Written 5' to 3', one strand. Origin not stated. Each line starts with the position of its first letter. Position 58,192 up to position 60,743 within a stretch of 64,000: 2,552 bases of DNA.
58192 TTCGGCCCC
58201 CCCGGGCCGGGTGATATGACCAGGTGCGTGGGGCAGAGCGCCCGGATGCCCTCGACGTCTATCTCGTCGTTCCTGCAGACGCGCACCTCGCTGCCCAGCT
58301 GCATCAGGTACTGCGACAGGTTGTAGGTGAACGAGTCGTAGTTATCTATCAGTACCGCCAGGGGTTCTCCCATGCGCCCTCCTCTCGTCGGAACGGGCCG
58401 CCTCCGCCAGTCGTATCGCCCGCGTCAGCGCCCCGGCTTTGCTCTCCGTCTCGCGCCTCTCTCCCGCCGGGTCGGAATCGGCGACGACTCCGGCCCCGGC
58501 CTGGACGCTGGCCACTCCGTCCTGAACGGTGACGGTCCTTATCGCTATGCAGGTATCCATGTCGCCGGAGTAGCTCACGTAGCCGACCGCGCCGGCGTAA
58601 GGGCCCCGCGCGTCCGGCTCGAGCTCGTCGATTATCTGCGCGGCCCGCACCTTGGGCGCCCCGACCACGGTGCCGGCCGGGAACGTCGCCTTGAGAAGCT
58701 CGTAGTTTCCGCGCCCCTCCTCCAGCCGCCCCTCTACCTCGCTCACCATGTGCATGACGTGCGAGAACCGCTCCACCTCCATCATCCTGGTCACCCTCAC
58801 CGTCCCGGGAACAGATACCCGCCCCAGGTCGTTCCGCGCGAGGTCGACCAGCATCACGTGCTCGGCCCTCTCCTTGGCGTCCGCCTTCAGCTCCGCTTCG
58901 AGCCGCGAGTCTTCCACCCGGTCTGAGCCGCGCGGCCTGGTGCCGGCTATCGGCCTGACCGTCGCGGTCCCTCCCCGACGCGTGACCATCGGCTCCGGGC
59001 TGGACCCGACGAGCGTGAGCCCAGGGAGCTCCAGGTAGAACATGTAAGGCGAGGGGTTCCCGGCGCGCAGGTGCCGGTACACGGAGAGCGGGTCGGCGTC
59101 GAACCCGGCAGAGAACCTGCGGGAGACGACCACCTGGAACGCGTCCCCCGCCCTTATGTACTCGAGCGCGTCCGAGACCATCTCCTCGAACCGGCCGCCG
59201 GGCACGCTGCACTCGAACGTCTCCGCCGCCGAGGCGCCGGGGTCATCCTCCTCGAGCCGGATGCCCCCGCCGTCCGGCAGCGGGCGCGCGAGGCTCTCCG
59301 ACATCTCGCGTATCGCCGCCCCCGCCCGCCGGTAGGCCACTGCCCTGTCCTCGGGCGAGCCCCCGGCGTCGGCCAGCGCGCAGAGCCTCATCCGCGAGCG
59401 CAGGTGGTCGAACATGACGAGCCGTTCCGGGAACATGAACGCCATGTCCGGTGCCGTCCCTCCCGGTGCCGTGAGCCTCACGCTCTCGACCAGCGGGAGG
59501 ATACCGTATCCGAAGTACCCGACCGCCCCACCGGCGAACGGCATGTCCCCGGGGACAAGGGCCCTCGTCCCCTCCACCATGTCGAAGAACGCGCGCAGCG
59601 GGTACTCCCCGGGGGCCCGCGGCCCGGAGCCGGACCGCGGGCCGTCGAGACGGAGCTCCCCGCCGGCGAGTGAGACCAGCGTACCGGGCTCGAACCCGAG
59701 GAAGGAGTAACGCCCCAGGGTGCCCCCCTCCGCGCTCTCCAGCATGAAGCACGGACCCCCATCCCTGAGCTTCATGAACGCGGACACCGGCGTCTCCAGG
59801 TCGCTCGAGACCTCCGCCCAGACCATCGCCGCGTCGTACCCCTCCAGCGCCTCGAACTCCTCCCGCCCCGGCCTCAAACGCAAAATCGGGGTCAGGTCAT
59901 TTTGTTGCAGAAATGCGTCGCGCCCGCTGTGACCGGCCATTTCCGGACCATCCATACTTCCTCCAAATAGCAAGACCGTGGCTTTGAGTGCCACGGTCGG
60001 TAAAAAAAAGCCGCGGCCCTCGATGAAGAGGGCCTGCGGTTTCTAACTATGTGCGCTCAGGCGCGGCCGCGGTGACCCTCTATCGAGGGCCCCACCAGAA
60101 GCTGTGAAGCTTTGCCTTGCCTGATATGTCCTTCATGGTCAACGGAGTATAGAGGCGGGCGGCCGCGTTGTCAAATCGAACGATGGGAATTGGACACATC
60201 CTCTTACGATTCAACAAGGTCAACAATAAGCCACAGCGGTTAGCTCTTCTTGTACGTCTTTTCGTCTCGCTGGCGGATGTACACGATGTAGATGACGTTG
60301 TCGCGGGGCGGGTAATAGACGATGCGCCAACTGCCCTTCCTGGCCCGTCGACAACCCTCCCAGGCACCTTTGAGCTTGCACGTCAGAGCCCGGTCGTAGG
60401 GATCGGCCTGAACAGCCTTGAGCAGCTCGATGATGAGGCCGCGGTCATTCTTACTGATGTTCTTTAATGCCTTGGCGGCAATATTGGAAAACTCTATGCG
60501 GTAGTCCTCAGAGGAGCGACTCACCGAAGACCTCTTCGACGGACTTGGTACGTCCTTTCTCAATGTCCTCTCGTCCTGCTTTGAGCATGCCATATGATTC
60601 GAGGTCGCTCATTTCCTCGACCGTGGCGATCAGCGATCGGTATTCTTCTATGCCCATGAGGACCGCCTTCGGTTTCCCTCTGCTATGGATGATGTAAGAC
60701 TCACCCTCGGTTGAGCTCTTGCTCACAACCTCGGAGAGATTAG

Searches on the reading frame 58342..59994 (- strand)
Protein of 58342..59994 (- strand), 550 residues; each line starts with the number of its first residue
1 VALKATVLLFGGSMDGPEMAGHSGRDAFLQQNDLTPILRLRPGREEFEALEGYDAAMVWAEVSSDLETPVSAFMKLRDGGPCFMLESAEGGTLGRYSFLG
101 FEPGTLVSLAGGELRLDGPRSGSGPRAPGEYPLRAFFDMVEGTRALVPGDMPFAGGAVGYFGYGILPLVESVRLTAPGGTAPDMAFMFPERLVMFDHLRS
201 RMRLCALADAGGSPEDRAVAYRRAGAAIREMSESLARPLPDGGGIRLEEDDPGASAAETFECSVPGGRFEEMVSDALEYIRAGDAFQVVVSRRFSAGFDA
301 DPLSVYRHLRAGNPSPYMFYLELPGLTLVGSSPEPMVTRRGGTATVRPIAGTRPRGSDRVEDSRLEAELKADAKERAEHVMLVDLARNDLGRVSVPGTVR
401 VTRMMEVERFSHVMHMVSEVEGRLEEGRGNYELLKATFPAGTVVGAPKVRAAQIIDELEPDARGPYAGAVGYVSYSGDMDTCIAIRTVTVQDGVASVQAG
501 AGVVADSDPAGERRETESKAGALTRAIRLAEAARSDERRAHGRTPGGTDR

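Call 11: search_protein_families(library=pfam, proteins=[window:58342-59994:-])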
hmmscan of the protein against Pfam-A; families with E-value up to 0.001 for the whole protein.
window:58342-59994:- (550 aa): 2 families
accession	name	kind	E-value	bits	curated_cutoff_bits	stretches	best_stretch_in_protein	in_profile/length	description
PF00425.24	Chorismate_bind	-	1.4e-91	307.1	27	1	268-519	4-257/257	chorismate binding enzyme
PF04715.19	Anth_synt_I_N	-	4.7e-28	98.6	23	1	65-202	1-138/140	Anthranilate synthase component I, N terminal region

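Call 32: find_homologous_proteins(query=window:58345-59955:-, max_evalue=1e-30)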
Query window:58345-59955:- (537 aa): 8000 proteins with E <= 1e-30 among 8000 candidates; the best 120 are listed.
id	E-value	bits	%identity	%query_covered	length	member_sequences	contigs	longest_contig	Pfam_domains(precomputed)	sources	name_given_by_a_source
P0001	0.0e+0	1183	100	100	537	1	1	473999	PF04715.20,PF00425.25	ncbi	-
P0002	6.7e-207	707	69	92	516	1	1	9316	PF04715.20,PF00425.25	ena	-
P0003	2.2e-193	662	66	91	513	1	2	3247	PF04715.20,PF00425.25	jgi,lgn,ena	-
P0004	2.2e-193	662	66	91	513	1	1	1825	PF04715.20,PF00425.25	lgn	-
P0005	2.4e-192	659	66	91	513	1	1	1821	PF04715.20,PF00425.25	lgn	-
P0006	2.2e-190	652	64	91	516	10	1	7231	PF04715.20,PF00425.25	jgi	-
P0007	1.5e-188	646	65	89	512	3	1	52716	PF04715.20,PF00425.25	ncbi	ncbi:MAG: chorismate-binding protein [Actinomycetota bacterium]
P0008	1.5e-186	640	62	92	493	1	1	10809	PF04715.20,PF00425.25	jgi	jgi:anthranilate synthase component 1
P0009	3.0e-185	635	62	91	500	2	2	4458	PF04715.20,PF00425.25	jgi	-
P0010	1.5e-184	633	63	92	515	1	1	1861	PF04715.20,PF00425.25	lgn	-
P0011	4.3e-184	632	61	91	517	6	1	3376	PF04715.20,PF00425.25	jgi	jgi:anthranilate synthase component 1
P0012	1.4e-183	630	62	93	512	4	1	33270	PF04715.20,PF00425.25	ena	-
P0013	2.6e-181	623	63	91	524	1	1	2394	PF04715.20,PF00425.25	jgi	jgi:anthranilate synthase component 1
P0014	3.2e-181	622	63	92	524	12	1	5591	PF04715.20,PF00425.25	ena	-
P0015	7.0e-179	614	62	90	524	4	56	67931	PF04715.20,PF00425.25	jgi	jgi:anthranilate synthase component 1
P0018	2.3e-177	609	60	90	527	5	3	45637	PF04715.20,PF00425.25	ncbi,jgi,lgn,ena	ncbi:MAG TPA: anthranilate synthase component I family protein [Candidatus Anoxymicrobiaceae bacteri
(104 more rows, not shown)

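Call 33: find_encoding_contigs(protein=P0001, flank=10000, max_places=5)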
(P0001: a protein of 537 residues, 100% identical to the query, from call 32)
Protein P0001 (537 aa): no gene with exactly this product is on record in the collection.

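Call 54: find_encoding_contigs(protein=P0002, flank=10000, max_places=2)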
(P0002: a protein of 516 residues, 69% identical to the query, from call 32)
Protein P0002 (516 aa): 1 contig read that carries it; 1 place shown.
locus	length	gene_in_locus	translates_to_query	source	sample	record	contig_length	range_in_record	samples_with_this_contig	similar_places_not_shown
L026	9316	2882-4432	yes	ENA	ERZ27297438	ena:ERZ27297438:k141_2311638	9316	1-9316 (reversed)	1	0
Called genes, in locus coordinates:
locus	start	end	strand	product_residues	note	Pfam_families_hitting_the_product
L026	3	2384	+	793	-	?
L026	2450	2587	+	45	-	-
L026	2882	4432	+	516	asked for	PF04715:, PF00425:Chorismate_bind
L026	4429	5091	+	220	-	PF00117:GATase, PF07722:Peptidase_C26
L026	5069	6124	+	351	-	PF02885:Glycos_trans_3N, PF00591:Glycos_transf_3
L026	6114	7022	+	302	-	PF00218:IGPS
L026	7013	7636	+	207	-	PF00697:PRAI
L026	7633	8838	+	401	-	PF00291:PALP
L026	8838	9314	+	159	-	?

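Call 55: find_encoding_contigs(protein=P0007, flank=10000, max_places=2)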
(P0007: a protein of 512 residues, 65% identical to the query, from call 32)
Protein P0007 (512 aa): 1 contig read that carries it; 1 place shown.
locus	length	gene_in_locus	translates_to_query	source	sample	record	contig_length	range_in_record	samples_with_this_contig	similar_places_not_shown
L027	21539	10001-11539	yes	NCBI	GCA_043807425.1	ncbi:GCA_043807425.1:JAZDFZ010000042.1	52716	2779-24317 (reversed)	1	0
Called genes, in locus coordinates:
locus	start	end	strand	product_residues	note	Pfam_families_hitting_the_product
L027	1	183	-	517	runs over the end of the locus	PF00501:AMP-binding, PF13193:AMP-binding_C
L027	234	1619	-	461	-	PF00724:Oxidored_FMN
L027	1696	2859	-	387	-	PF02771:Acyl-CoA_dh_N, PF02770:Acyl-CoA_dh_M, PF00441:Acyl-CoA_dh_1, PF08028:Acyl-CoA_dh_2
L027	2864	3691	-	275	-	PF00378:ECH_1, PF16113:ECH_2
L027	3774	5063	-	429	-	PF00724:Oxidored_FMN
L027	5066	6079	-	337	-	PF04909:Amidohydro_2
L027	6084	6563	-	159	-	PF12172:zf-ChsH2, PF01796:OB_ChsH2_C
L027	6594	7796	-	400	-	PF22691:Thiolase_C_1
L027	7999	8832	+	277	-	PF13411:MerR_1, PF00376:MerR, PF00440:TetR_N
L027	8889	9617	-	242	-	-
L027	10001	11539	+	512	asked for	PF04715:, PF00425:Chorismate_bind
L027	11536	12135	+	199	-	PF00117:GATase, PF07722:Peptidase_C26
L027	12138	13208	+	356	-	PF02885:Glycos_trans_3N, PF00591:Glycos_transf_3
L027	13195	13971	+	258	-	PF00218:IGPS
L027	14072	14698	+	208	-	PF00697:PRAI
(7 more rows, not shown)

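Call 56: find_encoding_contigs(protein=P0018, flank=10000, max_places=2)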
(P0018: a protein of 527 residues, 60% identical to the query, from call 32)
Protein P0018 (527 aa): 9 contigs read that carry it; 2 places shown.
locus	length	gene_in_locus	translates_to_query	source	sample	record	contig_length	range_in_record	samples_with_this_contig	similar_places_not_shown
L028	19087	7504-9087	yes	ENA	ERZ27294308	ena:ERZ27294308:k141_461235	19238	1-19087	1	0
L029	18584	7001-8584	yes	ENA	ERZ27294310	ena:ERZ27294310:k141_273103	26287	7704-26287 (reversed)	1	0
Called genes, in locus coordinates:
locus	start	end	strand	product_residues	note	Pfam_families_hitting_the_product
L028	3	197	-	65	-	?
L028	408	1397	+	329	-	PF00478:IMPDH (faint), PF03060:NMO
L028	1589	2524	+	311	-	PF00561:Abhydrolase_1, PF12146:Hydrolase_4, PF12697:Abhydrolase_6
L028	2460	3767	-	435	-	PF01979:Amidohydro_1, PF07969:Amidohydro_3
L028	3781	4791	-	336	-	-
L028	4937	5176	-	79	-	-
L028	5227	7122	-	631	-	PF02550:AcetylCoA_hydro, PF13336:AcetylCoA_hyd_C, PF13302:Acetyltransf_3, PF00583:Acetyltransf_1, PF13420:Acetyltransf_4 (faint)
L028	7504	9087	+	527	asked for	PF04715:, PF00425:Chorismate_bind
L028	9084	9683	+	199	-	PF00117:GATase, PF07722:Peptidase_C26 (weak)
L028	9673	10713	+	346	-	PF02885:Glycos_trans_3N, PF00591:Glycos_transf_3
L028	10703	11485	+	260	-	PF00218:IGPS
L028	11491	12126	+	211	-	PF00697:PRAI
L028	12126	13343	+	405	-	PF00291:PALP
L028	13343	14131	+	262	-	PF00290:Trp_syntA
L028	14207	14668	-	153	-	PF12773:DZR (faint), PF13240:Zn_Ribbon_1 (weak)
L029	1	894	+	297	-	?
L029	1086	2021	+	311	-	PF00561:Abhydrolase_1, PF12146:Hydrolase_4, PF12697:Abhydrolase_6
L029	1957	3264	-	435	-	PF01979:Amidohydro_1, PF07969:Amidohydro_3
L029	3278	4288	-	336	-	-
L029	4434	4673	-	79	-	-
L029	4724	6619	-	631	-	PF02550:AcetylCoA_hydro, PF13336:AcetylCoA_hyd_C, PF13302:Acetyltransf_3, PF00583:Acetyltransf_1, PF13420:Acetyltransf_4 (faint)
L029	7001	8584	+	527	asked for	PF04715:, PF00425:Chorismate_bind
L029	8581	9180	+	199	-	PF00117:GATase, PF07722:Peptidase_C26 (weak)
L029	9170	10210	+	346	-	PF02885:Glycos_trans_3N, PF00591:Glycos_transf_3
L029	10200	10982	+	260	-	PF00218:IGPS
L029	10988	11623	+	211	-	PF00697:PRAI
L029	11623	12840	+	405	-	PF00291:PALP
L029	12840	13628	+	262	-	PF00290:Trp_syntA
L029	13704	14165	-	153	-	PF12773:DZR (faint), PF13240:Zn_Ribbon_1 (weak)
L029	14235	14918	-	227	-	PF03358:FMN_red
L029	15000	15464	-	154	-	PF13420:Acetyltransf_4 (weak), PF00583:Acetyltransf_1, PF13673:Acetyltransf_10 (faint), PF24553:Rv0428c_C (weak), PF13508:Acetyltransf_7, PF08445:FR47 (weak)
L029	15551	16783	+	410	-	PF12229:PG_binding_4, PF03734:YkuD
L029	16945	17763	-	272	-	PF00583:Acetyltransf_1, PF13673:Acetyltransf_10 (weak), PF13508:Acetyltransf_7, PF18014:Acetyltransf_18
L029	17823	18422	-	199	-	PF13191:AAA_16 (faint), PF03266:NTPase_1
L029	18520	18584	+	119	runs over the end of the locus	PF04237:YjbR, PF04993:TfoX_N (weak)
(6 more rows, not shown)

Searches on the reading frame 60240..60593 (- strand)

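Call 23: search_protein_families(library=pfam, proteins=[window:60240-60593:-], max_evalue=0.01)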
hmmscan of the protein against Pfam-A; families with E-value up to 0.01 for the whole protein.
window:60240-60593:- (117 aa): 1 family
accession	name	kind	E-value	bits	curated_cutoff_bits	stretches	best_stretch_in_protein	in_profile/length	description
PF05016.21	ParE_toxin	-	7.7e-06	26.8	23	1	33-111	1-87/89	ParE toxin of type II toxin-antitoxin system, parDE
